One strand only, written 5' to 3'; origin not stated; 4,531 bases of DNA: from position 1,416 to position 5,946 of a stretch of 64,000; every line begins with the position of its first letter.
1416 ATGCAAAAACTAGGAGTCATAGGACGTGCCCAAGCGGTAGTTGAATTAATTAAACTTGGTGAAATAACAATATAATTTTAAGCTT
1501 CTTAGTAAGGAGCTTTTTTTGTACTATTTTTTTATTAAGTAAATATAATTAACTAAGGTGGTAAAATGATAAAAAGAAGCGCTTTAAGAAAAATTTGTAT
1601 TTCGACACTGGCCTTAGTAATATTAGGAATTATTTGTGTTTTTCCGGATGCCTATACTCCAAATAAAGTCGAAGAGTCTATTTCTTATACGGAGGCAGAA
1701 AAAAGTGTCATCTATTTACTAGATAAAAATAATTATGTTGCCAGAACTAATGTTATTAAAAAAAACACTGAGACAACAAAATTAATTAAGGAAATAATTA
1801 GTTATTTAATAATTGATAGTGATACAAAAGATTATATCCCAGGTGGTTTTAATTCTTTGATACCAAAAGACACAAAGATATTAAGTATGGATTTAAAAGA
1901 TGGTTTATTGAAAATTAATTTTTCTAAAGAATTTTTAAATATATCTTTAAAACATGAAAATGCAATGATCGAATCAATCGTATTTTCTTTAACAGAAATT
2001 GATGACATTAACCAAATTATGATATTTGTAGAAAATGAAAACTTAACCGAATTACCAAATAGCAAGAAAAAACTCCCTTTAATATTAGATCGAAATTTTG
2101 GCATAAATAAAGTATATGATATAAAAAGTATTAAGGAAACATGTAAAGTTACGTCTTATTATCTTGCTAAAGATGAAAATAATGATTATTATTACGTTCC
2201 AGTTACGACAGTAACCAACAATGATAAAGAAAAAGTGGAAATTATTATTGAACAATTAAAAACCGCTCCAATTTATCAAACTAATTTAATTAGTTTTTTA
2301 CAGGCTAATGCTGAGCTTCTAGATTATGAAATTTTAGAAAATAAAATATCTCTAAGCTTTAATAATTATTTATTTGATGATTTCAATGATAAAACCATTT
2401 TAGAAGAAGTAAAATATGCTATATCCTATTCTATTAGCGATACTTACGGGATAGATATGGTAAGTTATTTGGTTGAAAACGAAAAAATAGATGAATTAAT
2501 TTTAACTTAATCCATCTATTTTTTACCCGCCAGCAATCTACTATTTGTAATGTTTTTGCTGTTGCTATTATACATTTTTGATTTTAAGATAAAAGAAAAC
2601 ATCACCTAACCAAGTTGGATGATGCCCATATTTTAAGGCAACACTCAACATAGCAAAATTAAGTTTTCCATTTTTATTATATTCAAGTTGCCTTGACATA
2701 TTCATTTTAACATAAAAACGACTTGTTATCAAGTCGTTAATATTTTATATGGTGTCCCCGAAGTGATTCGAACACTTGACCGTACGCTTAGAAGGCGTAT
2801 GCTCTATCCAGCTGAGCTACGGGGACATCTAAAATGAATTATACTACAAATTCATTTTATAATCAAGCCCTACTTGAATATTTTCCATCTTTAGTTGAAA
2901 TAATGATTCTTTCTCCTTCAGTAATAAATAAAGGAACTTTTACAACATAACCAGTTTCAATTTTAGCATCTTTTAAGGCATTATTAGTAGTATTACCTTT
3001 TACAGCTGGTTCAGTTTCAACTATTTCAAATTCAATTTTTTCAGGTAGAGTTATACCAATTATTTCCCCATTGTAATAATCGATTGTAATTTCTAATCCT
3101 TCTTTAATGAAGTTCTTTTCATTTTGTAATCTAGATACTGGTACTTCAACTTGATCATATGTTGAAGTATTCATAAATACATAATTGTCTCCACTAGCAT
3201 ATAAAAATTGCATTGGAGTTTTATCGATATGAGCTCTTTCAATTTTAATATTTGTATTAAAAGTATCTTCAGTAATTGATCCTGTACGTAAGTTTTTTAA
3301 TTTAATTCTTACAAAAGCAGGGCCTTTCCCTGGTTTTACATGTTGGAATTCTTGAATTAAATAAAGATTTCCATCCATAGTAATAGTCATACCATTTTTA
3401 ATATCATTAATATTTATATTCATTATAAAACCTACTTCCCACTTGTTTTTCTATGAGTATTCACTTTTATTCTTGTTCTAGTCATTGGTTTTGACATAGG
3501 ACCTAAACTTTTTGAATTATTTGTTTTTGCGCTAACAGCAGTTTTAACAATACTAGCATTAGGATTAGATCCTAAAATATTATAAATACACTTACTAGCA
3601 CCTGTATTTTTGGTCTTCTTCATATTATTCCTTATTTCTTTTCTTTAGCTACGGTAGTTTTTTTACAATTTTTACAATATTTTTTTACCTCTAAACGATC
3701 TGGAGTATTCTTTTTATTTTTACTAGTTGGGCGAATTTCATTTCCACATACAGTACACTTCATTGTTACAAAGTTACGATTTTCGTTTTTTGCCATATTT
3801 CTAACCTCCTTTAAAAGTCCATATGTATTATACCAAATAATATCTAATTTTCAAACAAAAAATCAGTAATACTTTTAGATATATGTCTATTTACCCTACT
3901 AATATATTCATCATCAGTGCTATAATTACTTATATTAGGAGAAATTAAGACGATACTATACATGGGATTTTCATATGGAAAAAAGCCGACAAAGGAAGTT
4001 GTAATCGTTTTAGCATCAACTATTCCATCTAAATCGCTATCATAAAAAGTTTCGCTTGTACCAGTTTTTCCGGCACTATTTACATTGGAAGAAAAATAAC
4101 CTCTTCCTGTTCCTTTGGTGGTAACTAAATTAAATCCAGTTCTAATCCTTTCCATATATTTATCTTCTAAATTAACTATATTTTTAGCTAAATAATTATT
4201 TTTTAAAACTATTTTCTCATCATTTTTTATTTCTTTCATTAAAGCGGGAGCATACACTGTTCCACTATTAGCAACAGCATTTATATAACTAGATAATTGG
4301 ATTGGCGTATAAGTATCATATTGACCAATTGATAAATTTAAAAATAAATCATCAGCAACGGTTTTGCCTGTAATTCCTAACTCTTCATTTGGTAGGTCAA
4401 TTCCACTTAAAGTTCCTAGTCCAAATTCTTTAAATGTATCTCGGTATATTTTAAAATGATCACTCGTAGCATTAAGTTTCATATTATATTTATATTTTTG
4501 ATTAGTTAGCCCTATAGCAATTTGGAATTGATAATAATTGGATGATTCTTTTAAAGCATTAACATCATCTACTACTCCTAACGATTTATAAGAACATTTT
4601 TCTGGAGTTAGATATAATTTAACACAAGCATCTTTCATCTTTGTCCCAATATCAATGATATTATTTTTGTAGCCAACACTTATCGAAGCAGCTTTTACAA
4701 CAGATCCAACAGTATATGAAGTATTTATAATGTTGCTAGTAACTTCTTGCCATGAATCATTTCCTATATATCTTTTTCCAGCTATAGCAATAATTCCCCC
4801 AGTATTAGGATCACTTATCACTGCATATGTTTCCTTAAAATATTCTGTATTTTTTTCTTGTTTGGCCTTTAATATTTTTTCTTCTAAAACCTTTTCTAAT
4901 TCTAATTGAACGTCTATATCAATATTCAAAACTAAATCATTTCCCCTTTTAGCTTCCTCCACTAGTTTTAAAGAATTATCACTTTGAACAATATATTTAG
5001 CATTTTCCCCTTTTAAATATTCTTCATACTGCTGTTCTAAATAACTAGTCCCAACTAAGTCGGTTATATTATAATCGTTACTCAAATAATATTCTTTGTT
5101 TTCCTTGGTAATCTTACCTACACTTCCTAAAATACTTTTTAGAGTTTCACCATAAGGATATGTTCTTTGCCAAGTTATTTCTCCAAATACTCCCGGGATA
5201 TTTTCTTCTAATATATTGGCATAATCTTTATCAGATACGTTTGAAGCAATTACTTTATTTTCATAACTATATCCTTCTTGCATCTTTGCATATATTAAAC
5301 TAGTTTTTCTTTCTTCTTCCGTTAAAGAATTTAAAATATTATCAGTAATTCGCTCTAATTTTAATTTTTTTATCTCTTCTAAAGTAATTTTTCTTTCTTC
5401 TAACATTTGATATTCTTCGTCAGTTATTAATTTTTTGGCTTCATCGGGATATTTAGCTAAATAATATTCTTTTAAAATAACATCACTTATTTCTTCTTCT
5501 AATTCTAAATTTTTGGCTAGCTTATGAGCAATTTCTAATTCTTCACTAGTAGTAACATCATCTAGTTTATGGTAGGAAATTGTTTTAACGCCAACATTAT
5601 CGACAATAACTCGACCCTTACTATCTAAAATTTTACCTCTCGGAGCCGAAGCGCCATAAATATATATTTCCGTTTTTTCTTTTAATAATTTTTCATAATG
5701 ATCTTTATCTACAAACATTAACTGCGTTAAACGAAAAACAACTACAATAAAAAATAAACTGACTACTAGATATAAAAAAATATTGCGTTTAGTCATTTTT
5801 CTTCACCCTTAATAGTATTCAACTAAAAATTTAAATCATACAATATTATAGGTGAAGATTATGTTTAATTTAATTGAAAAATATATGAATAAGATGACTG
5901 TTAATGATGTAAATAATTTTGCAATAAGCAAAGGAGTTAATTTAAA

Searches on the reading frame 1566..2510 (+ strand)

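Call 93: search_protein_families(library=pfam, proteins=[window:1566-2510:+], max_evalue=0.00001)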
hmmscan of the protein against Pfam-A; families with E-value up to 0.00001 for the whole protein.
window:1566-2510:+ (314 aa): 1 family
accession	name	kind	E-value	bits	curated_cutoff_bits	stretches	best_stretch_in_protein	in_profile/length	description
PF10646.14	Germane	-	1.3e-25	90.7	23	2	49-160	2-116/117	Sporulation and spore germination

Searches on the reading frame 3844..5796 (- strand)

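Call 82: search_protein_families(library=pfam, proteins=[window:3844-5796:-], max_evalue=0.00001)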
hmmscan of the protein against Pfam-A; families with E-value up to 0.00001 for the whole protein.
window:3844-5796:- (650 aa): 2 families
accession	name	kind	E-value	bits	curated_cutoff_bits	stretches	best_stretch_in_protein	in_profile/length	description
PF00905.27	Transpeptidase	-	3.9e-37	128.5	22.1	1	324-623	2-282/299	Penicillin binding protein transpeptidase domain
PF03717.20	PBP_dimer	-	8.1e-34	118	24.4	1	50-280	3-177/180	Penicillin-binding Protein dimerisation domain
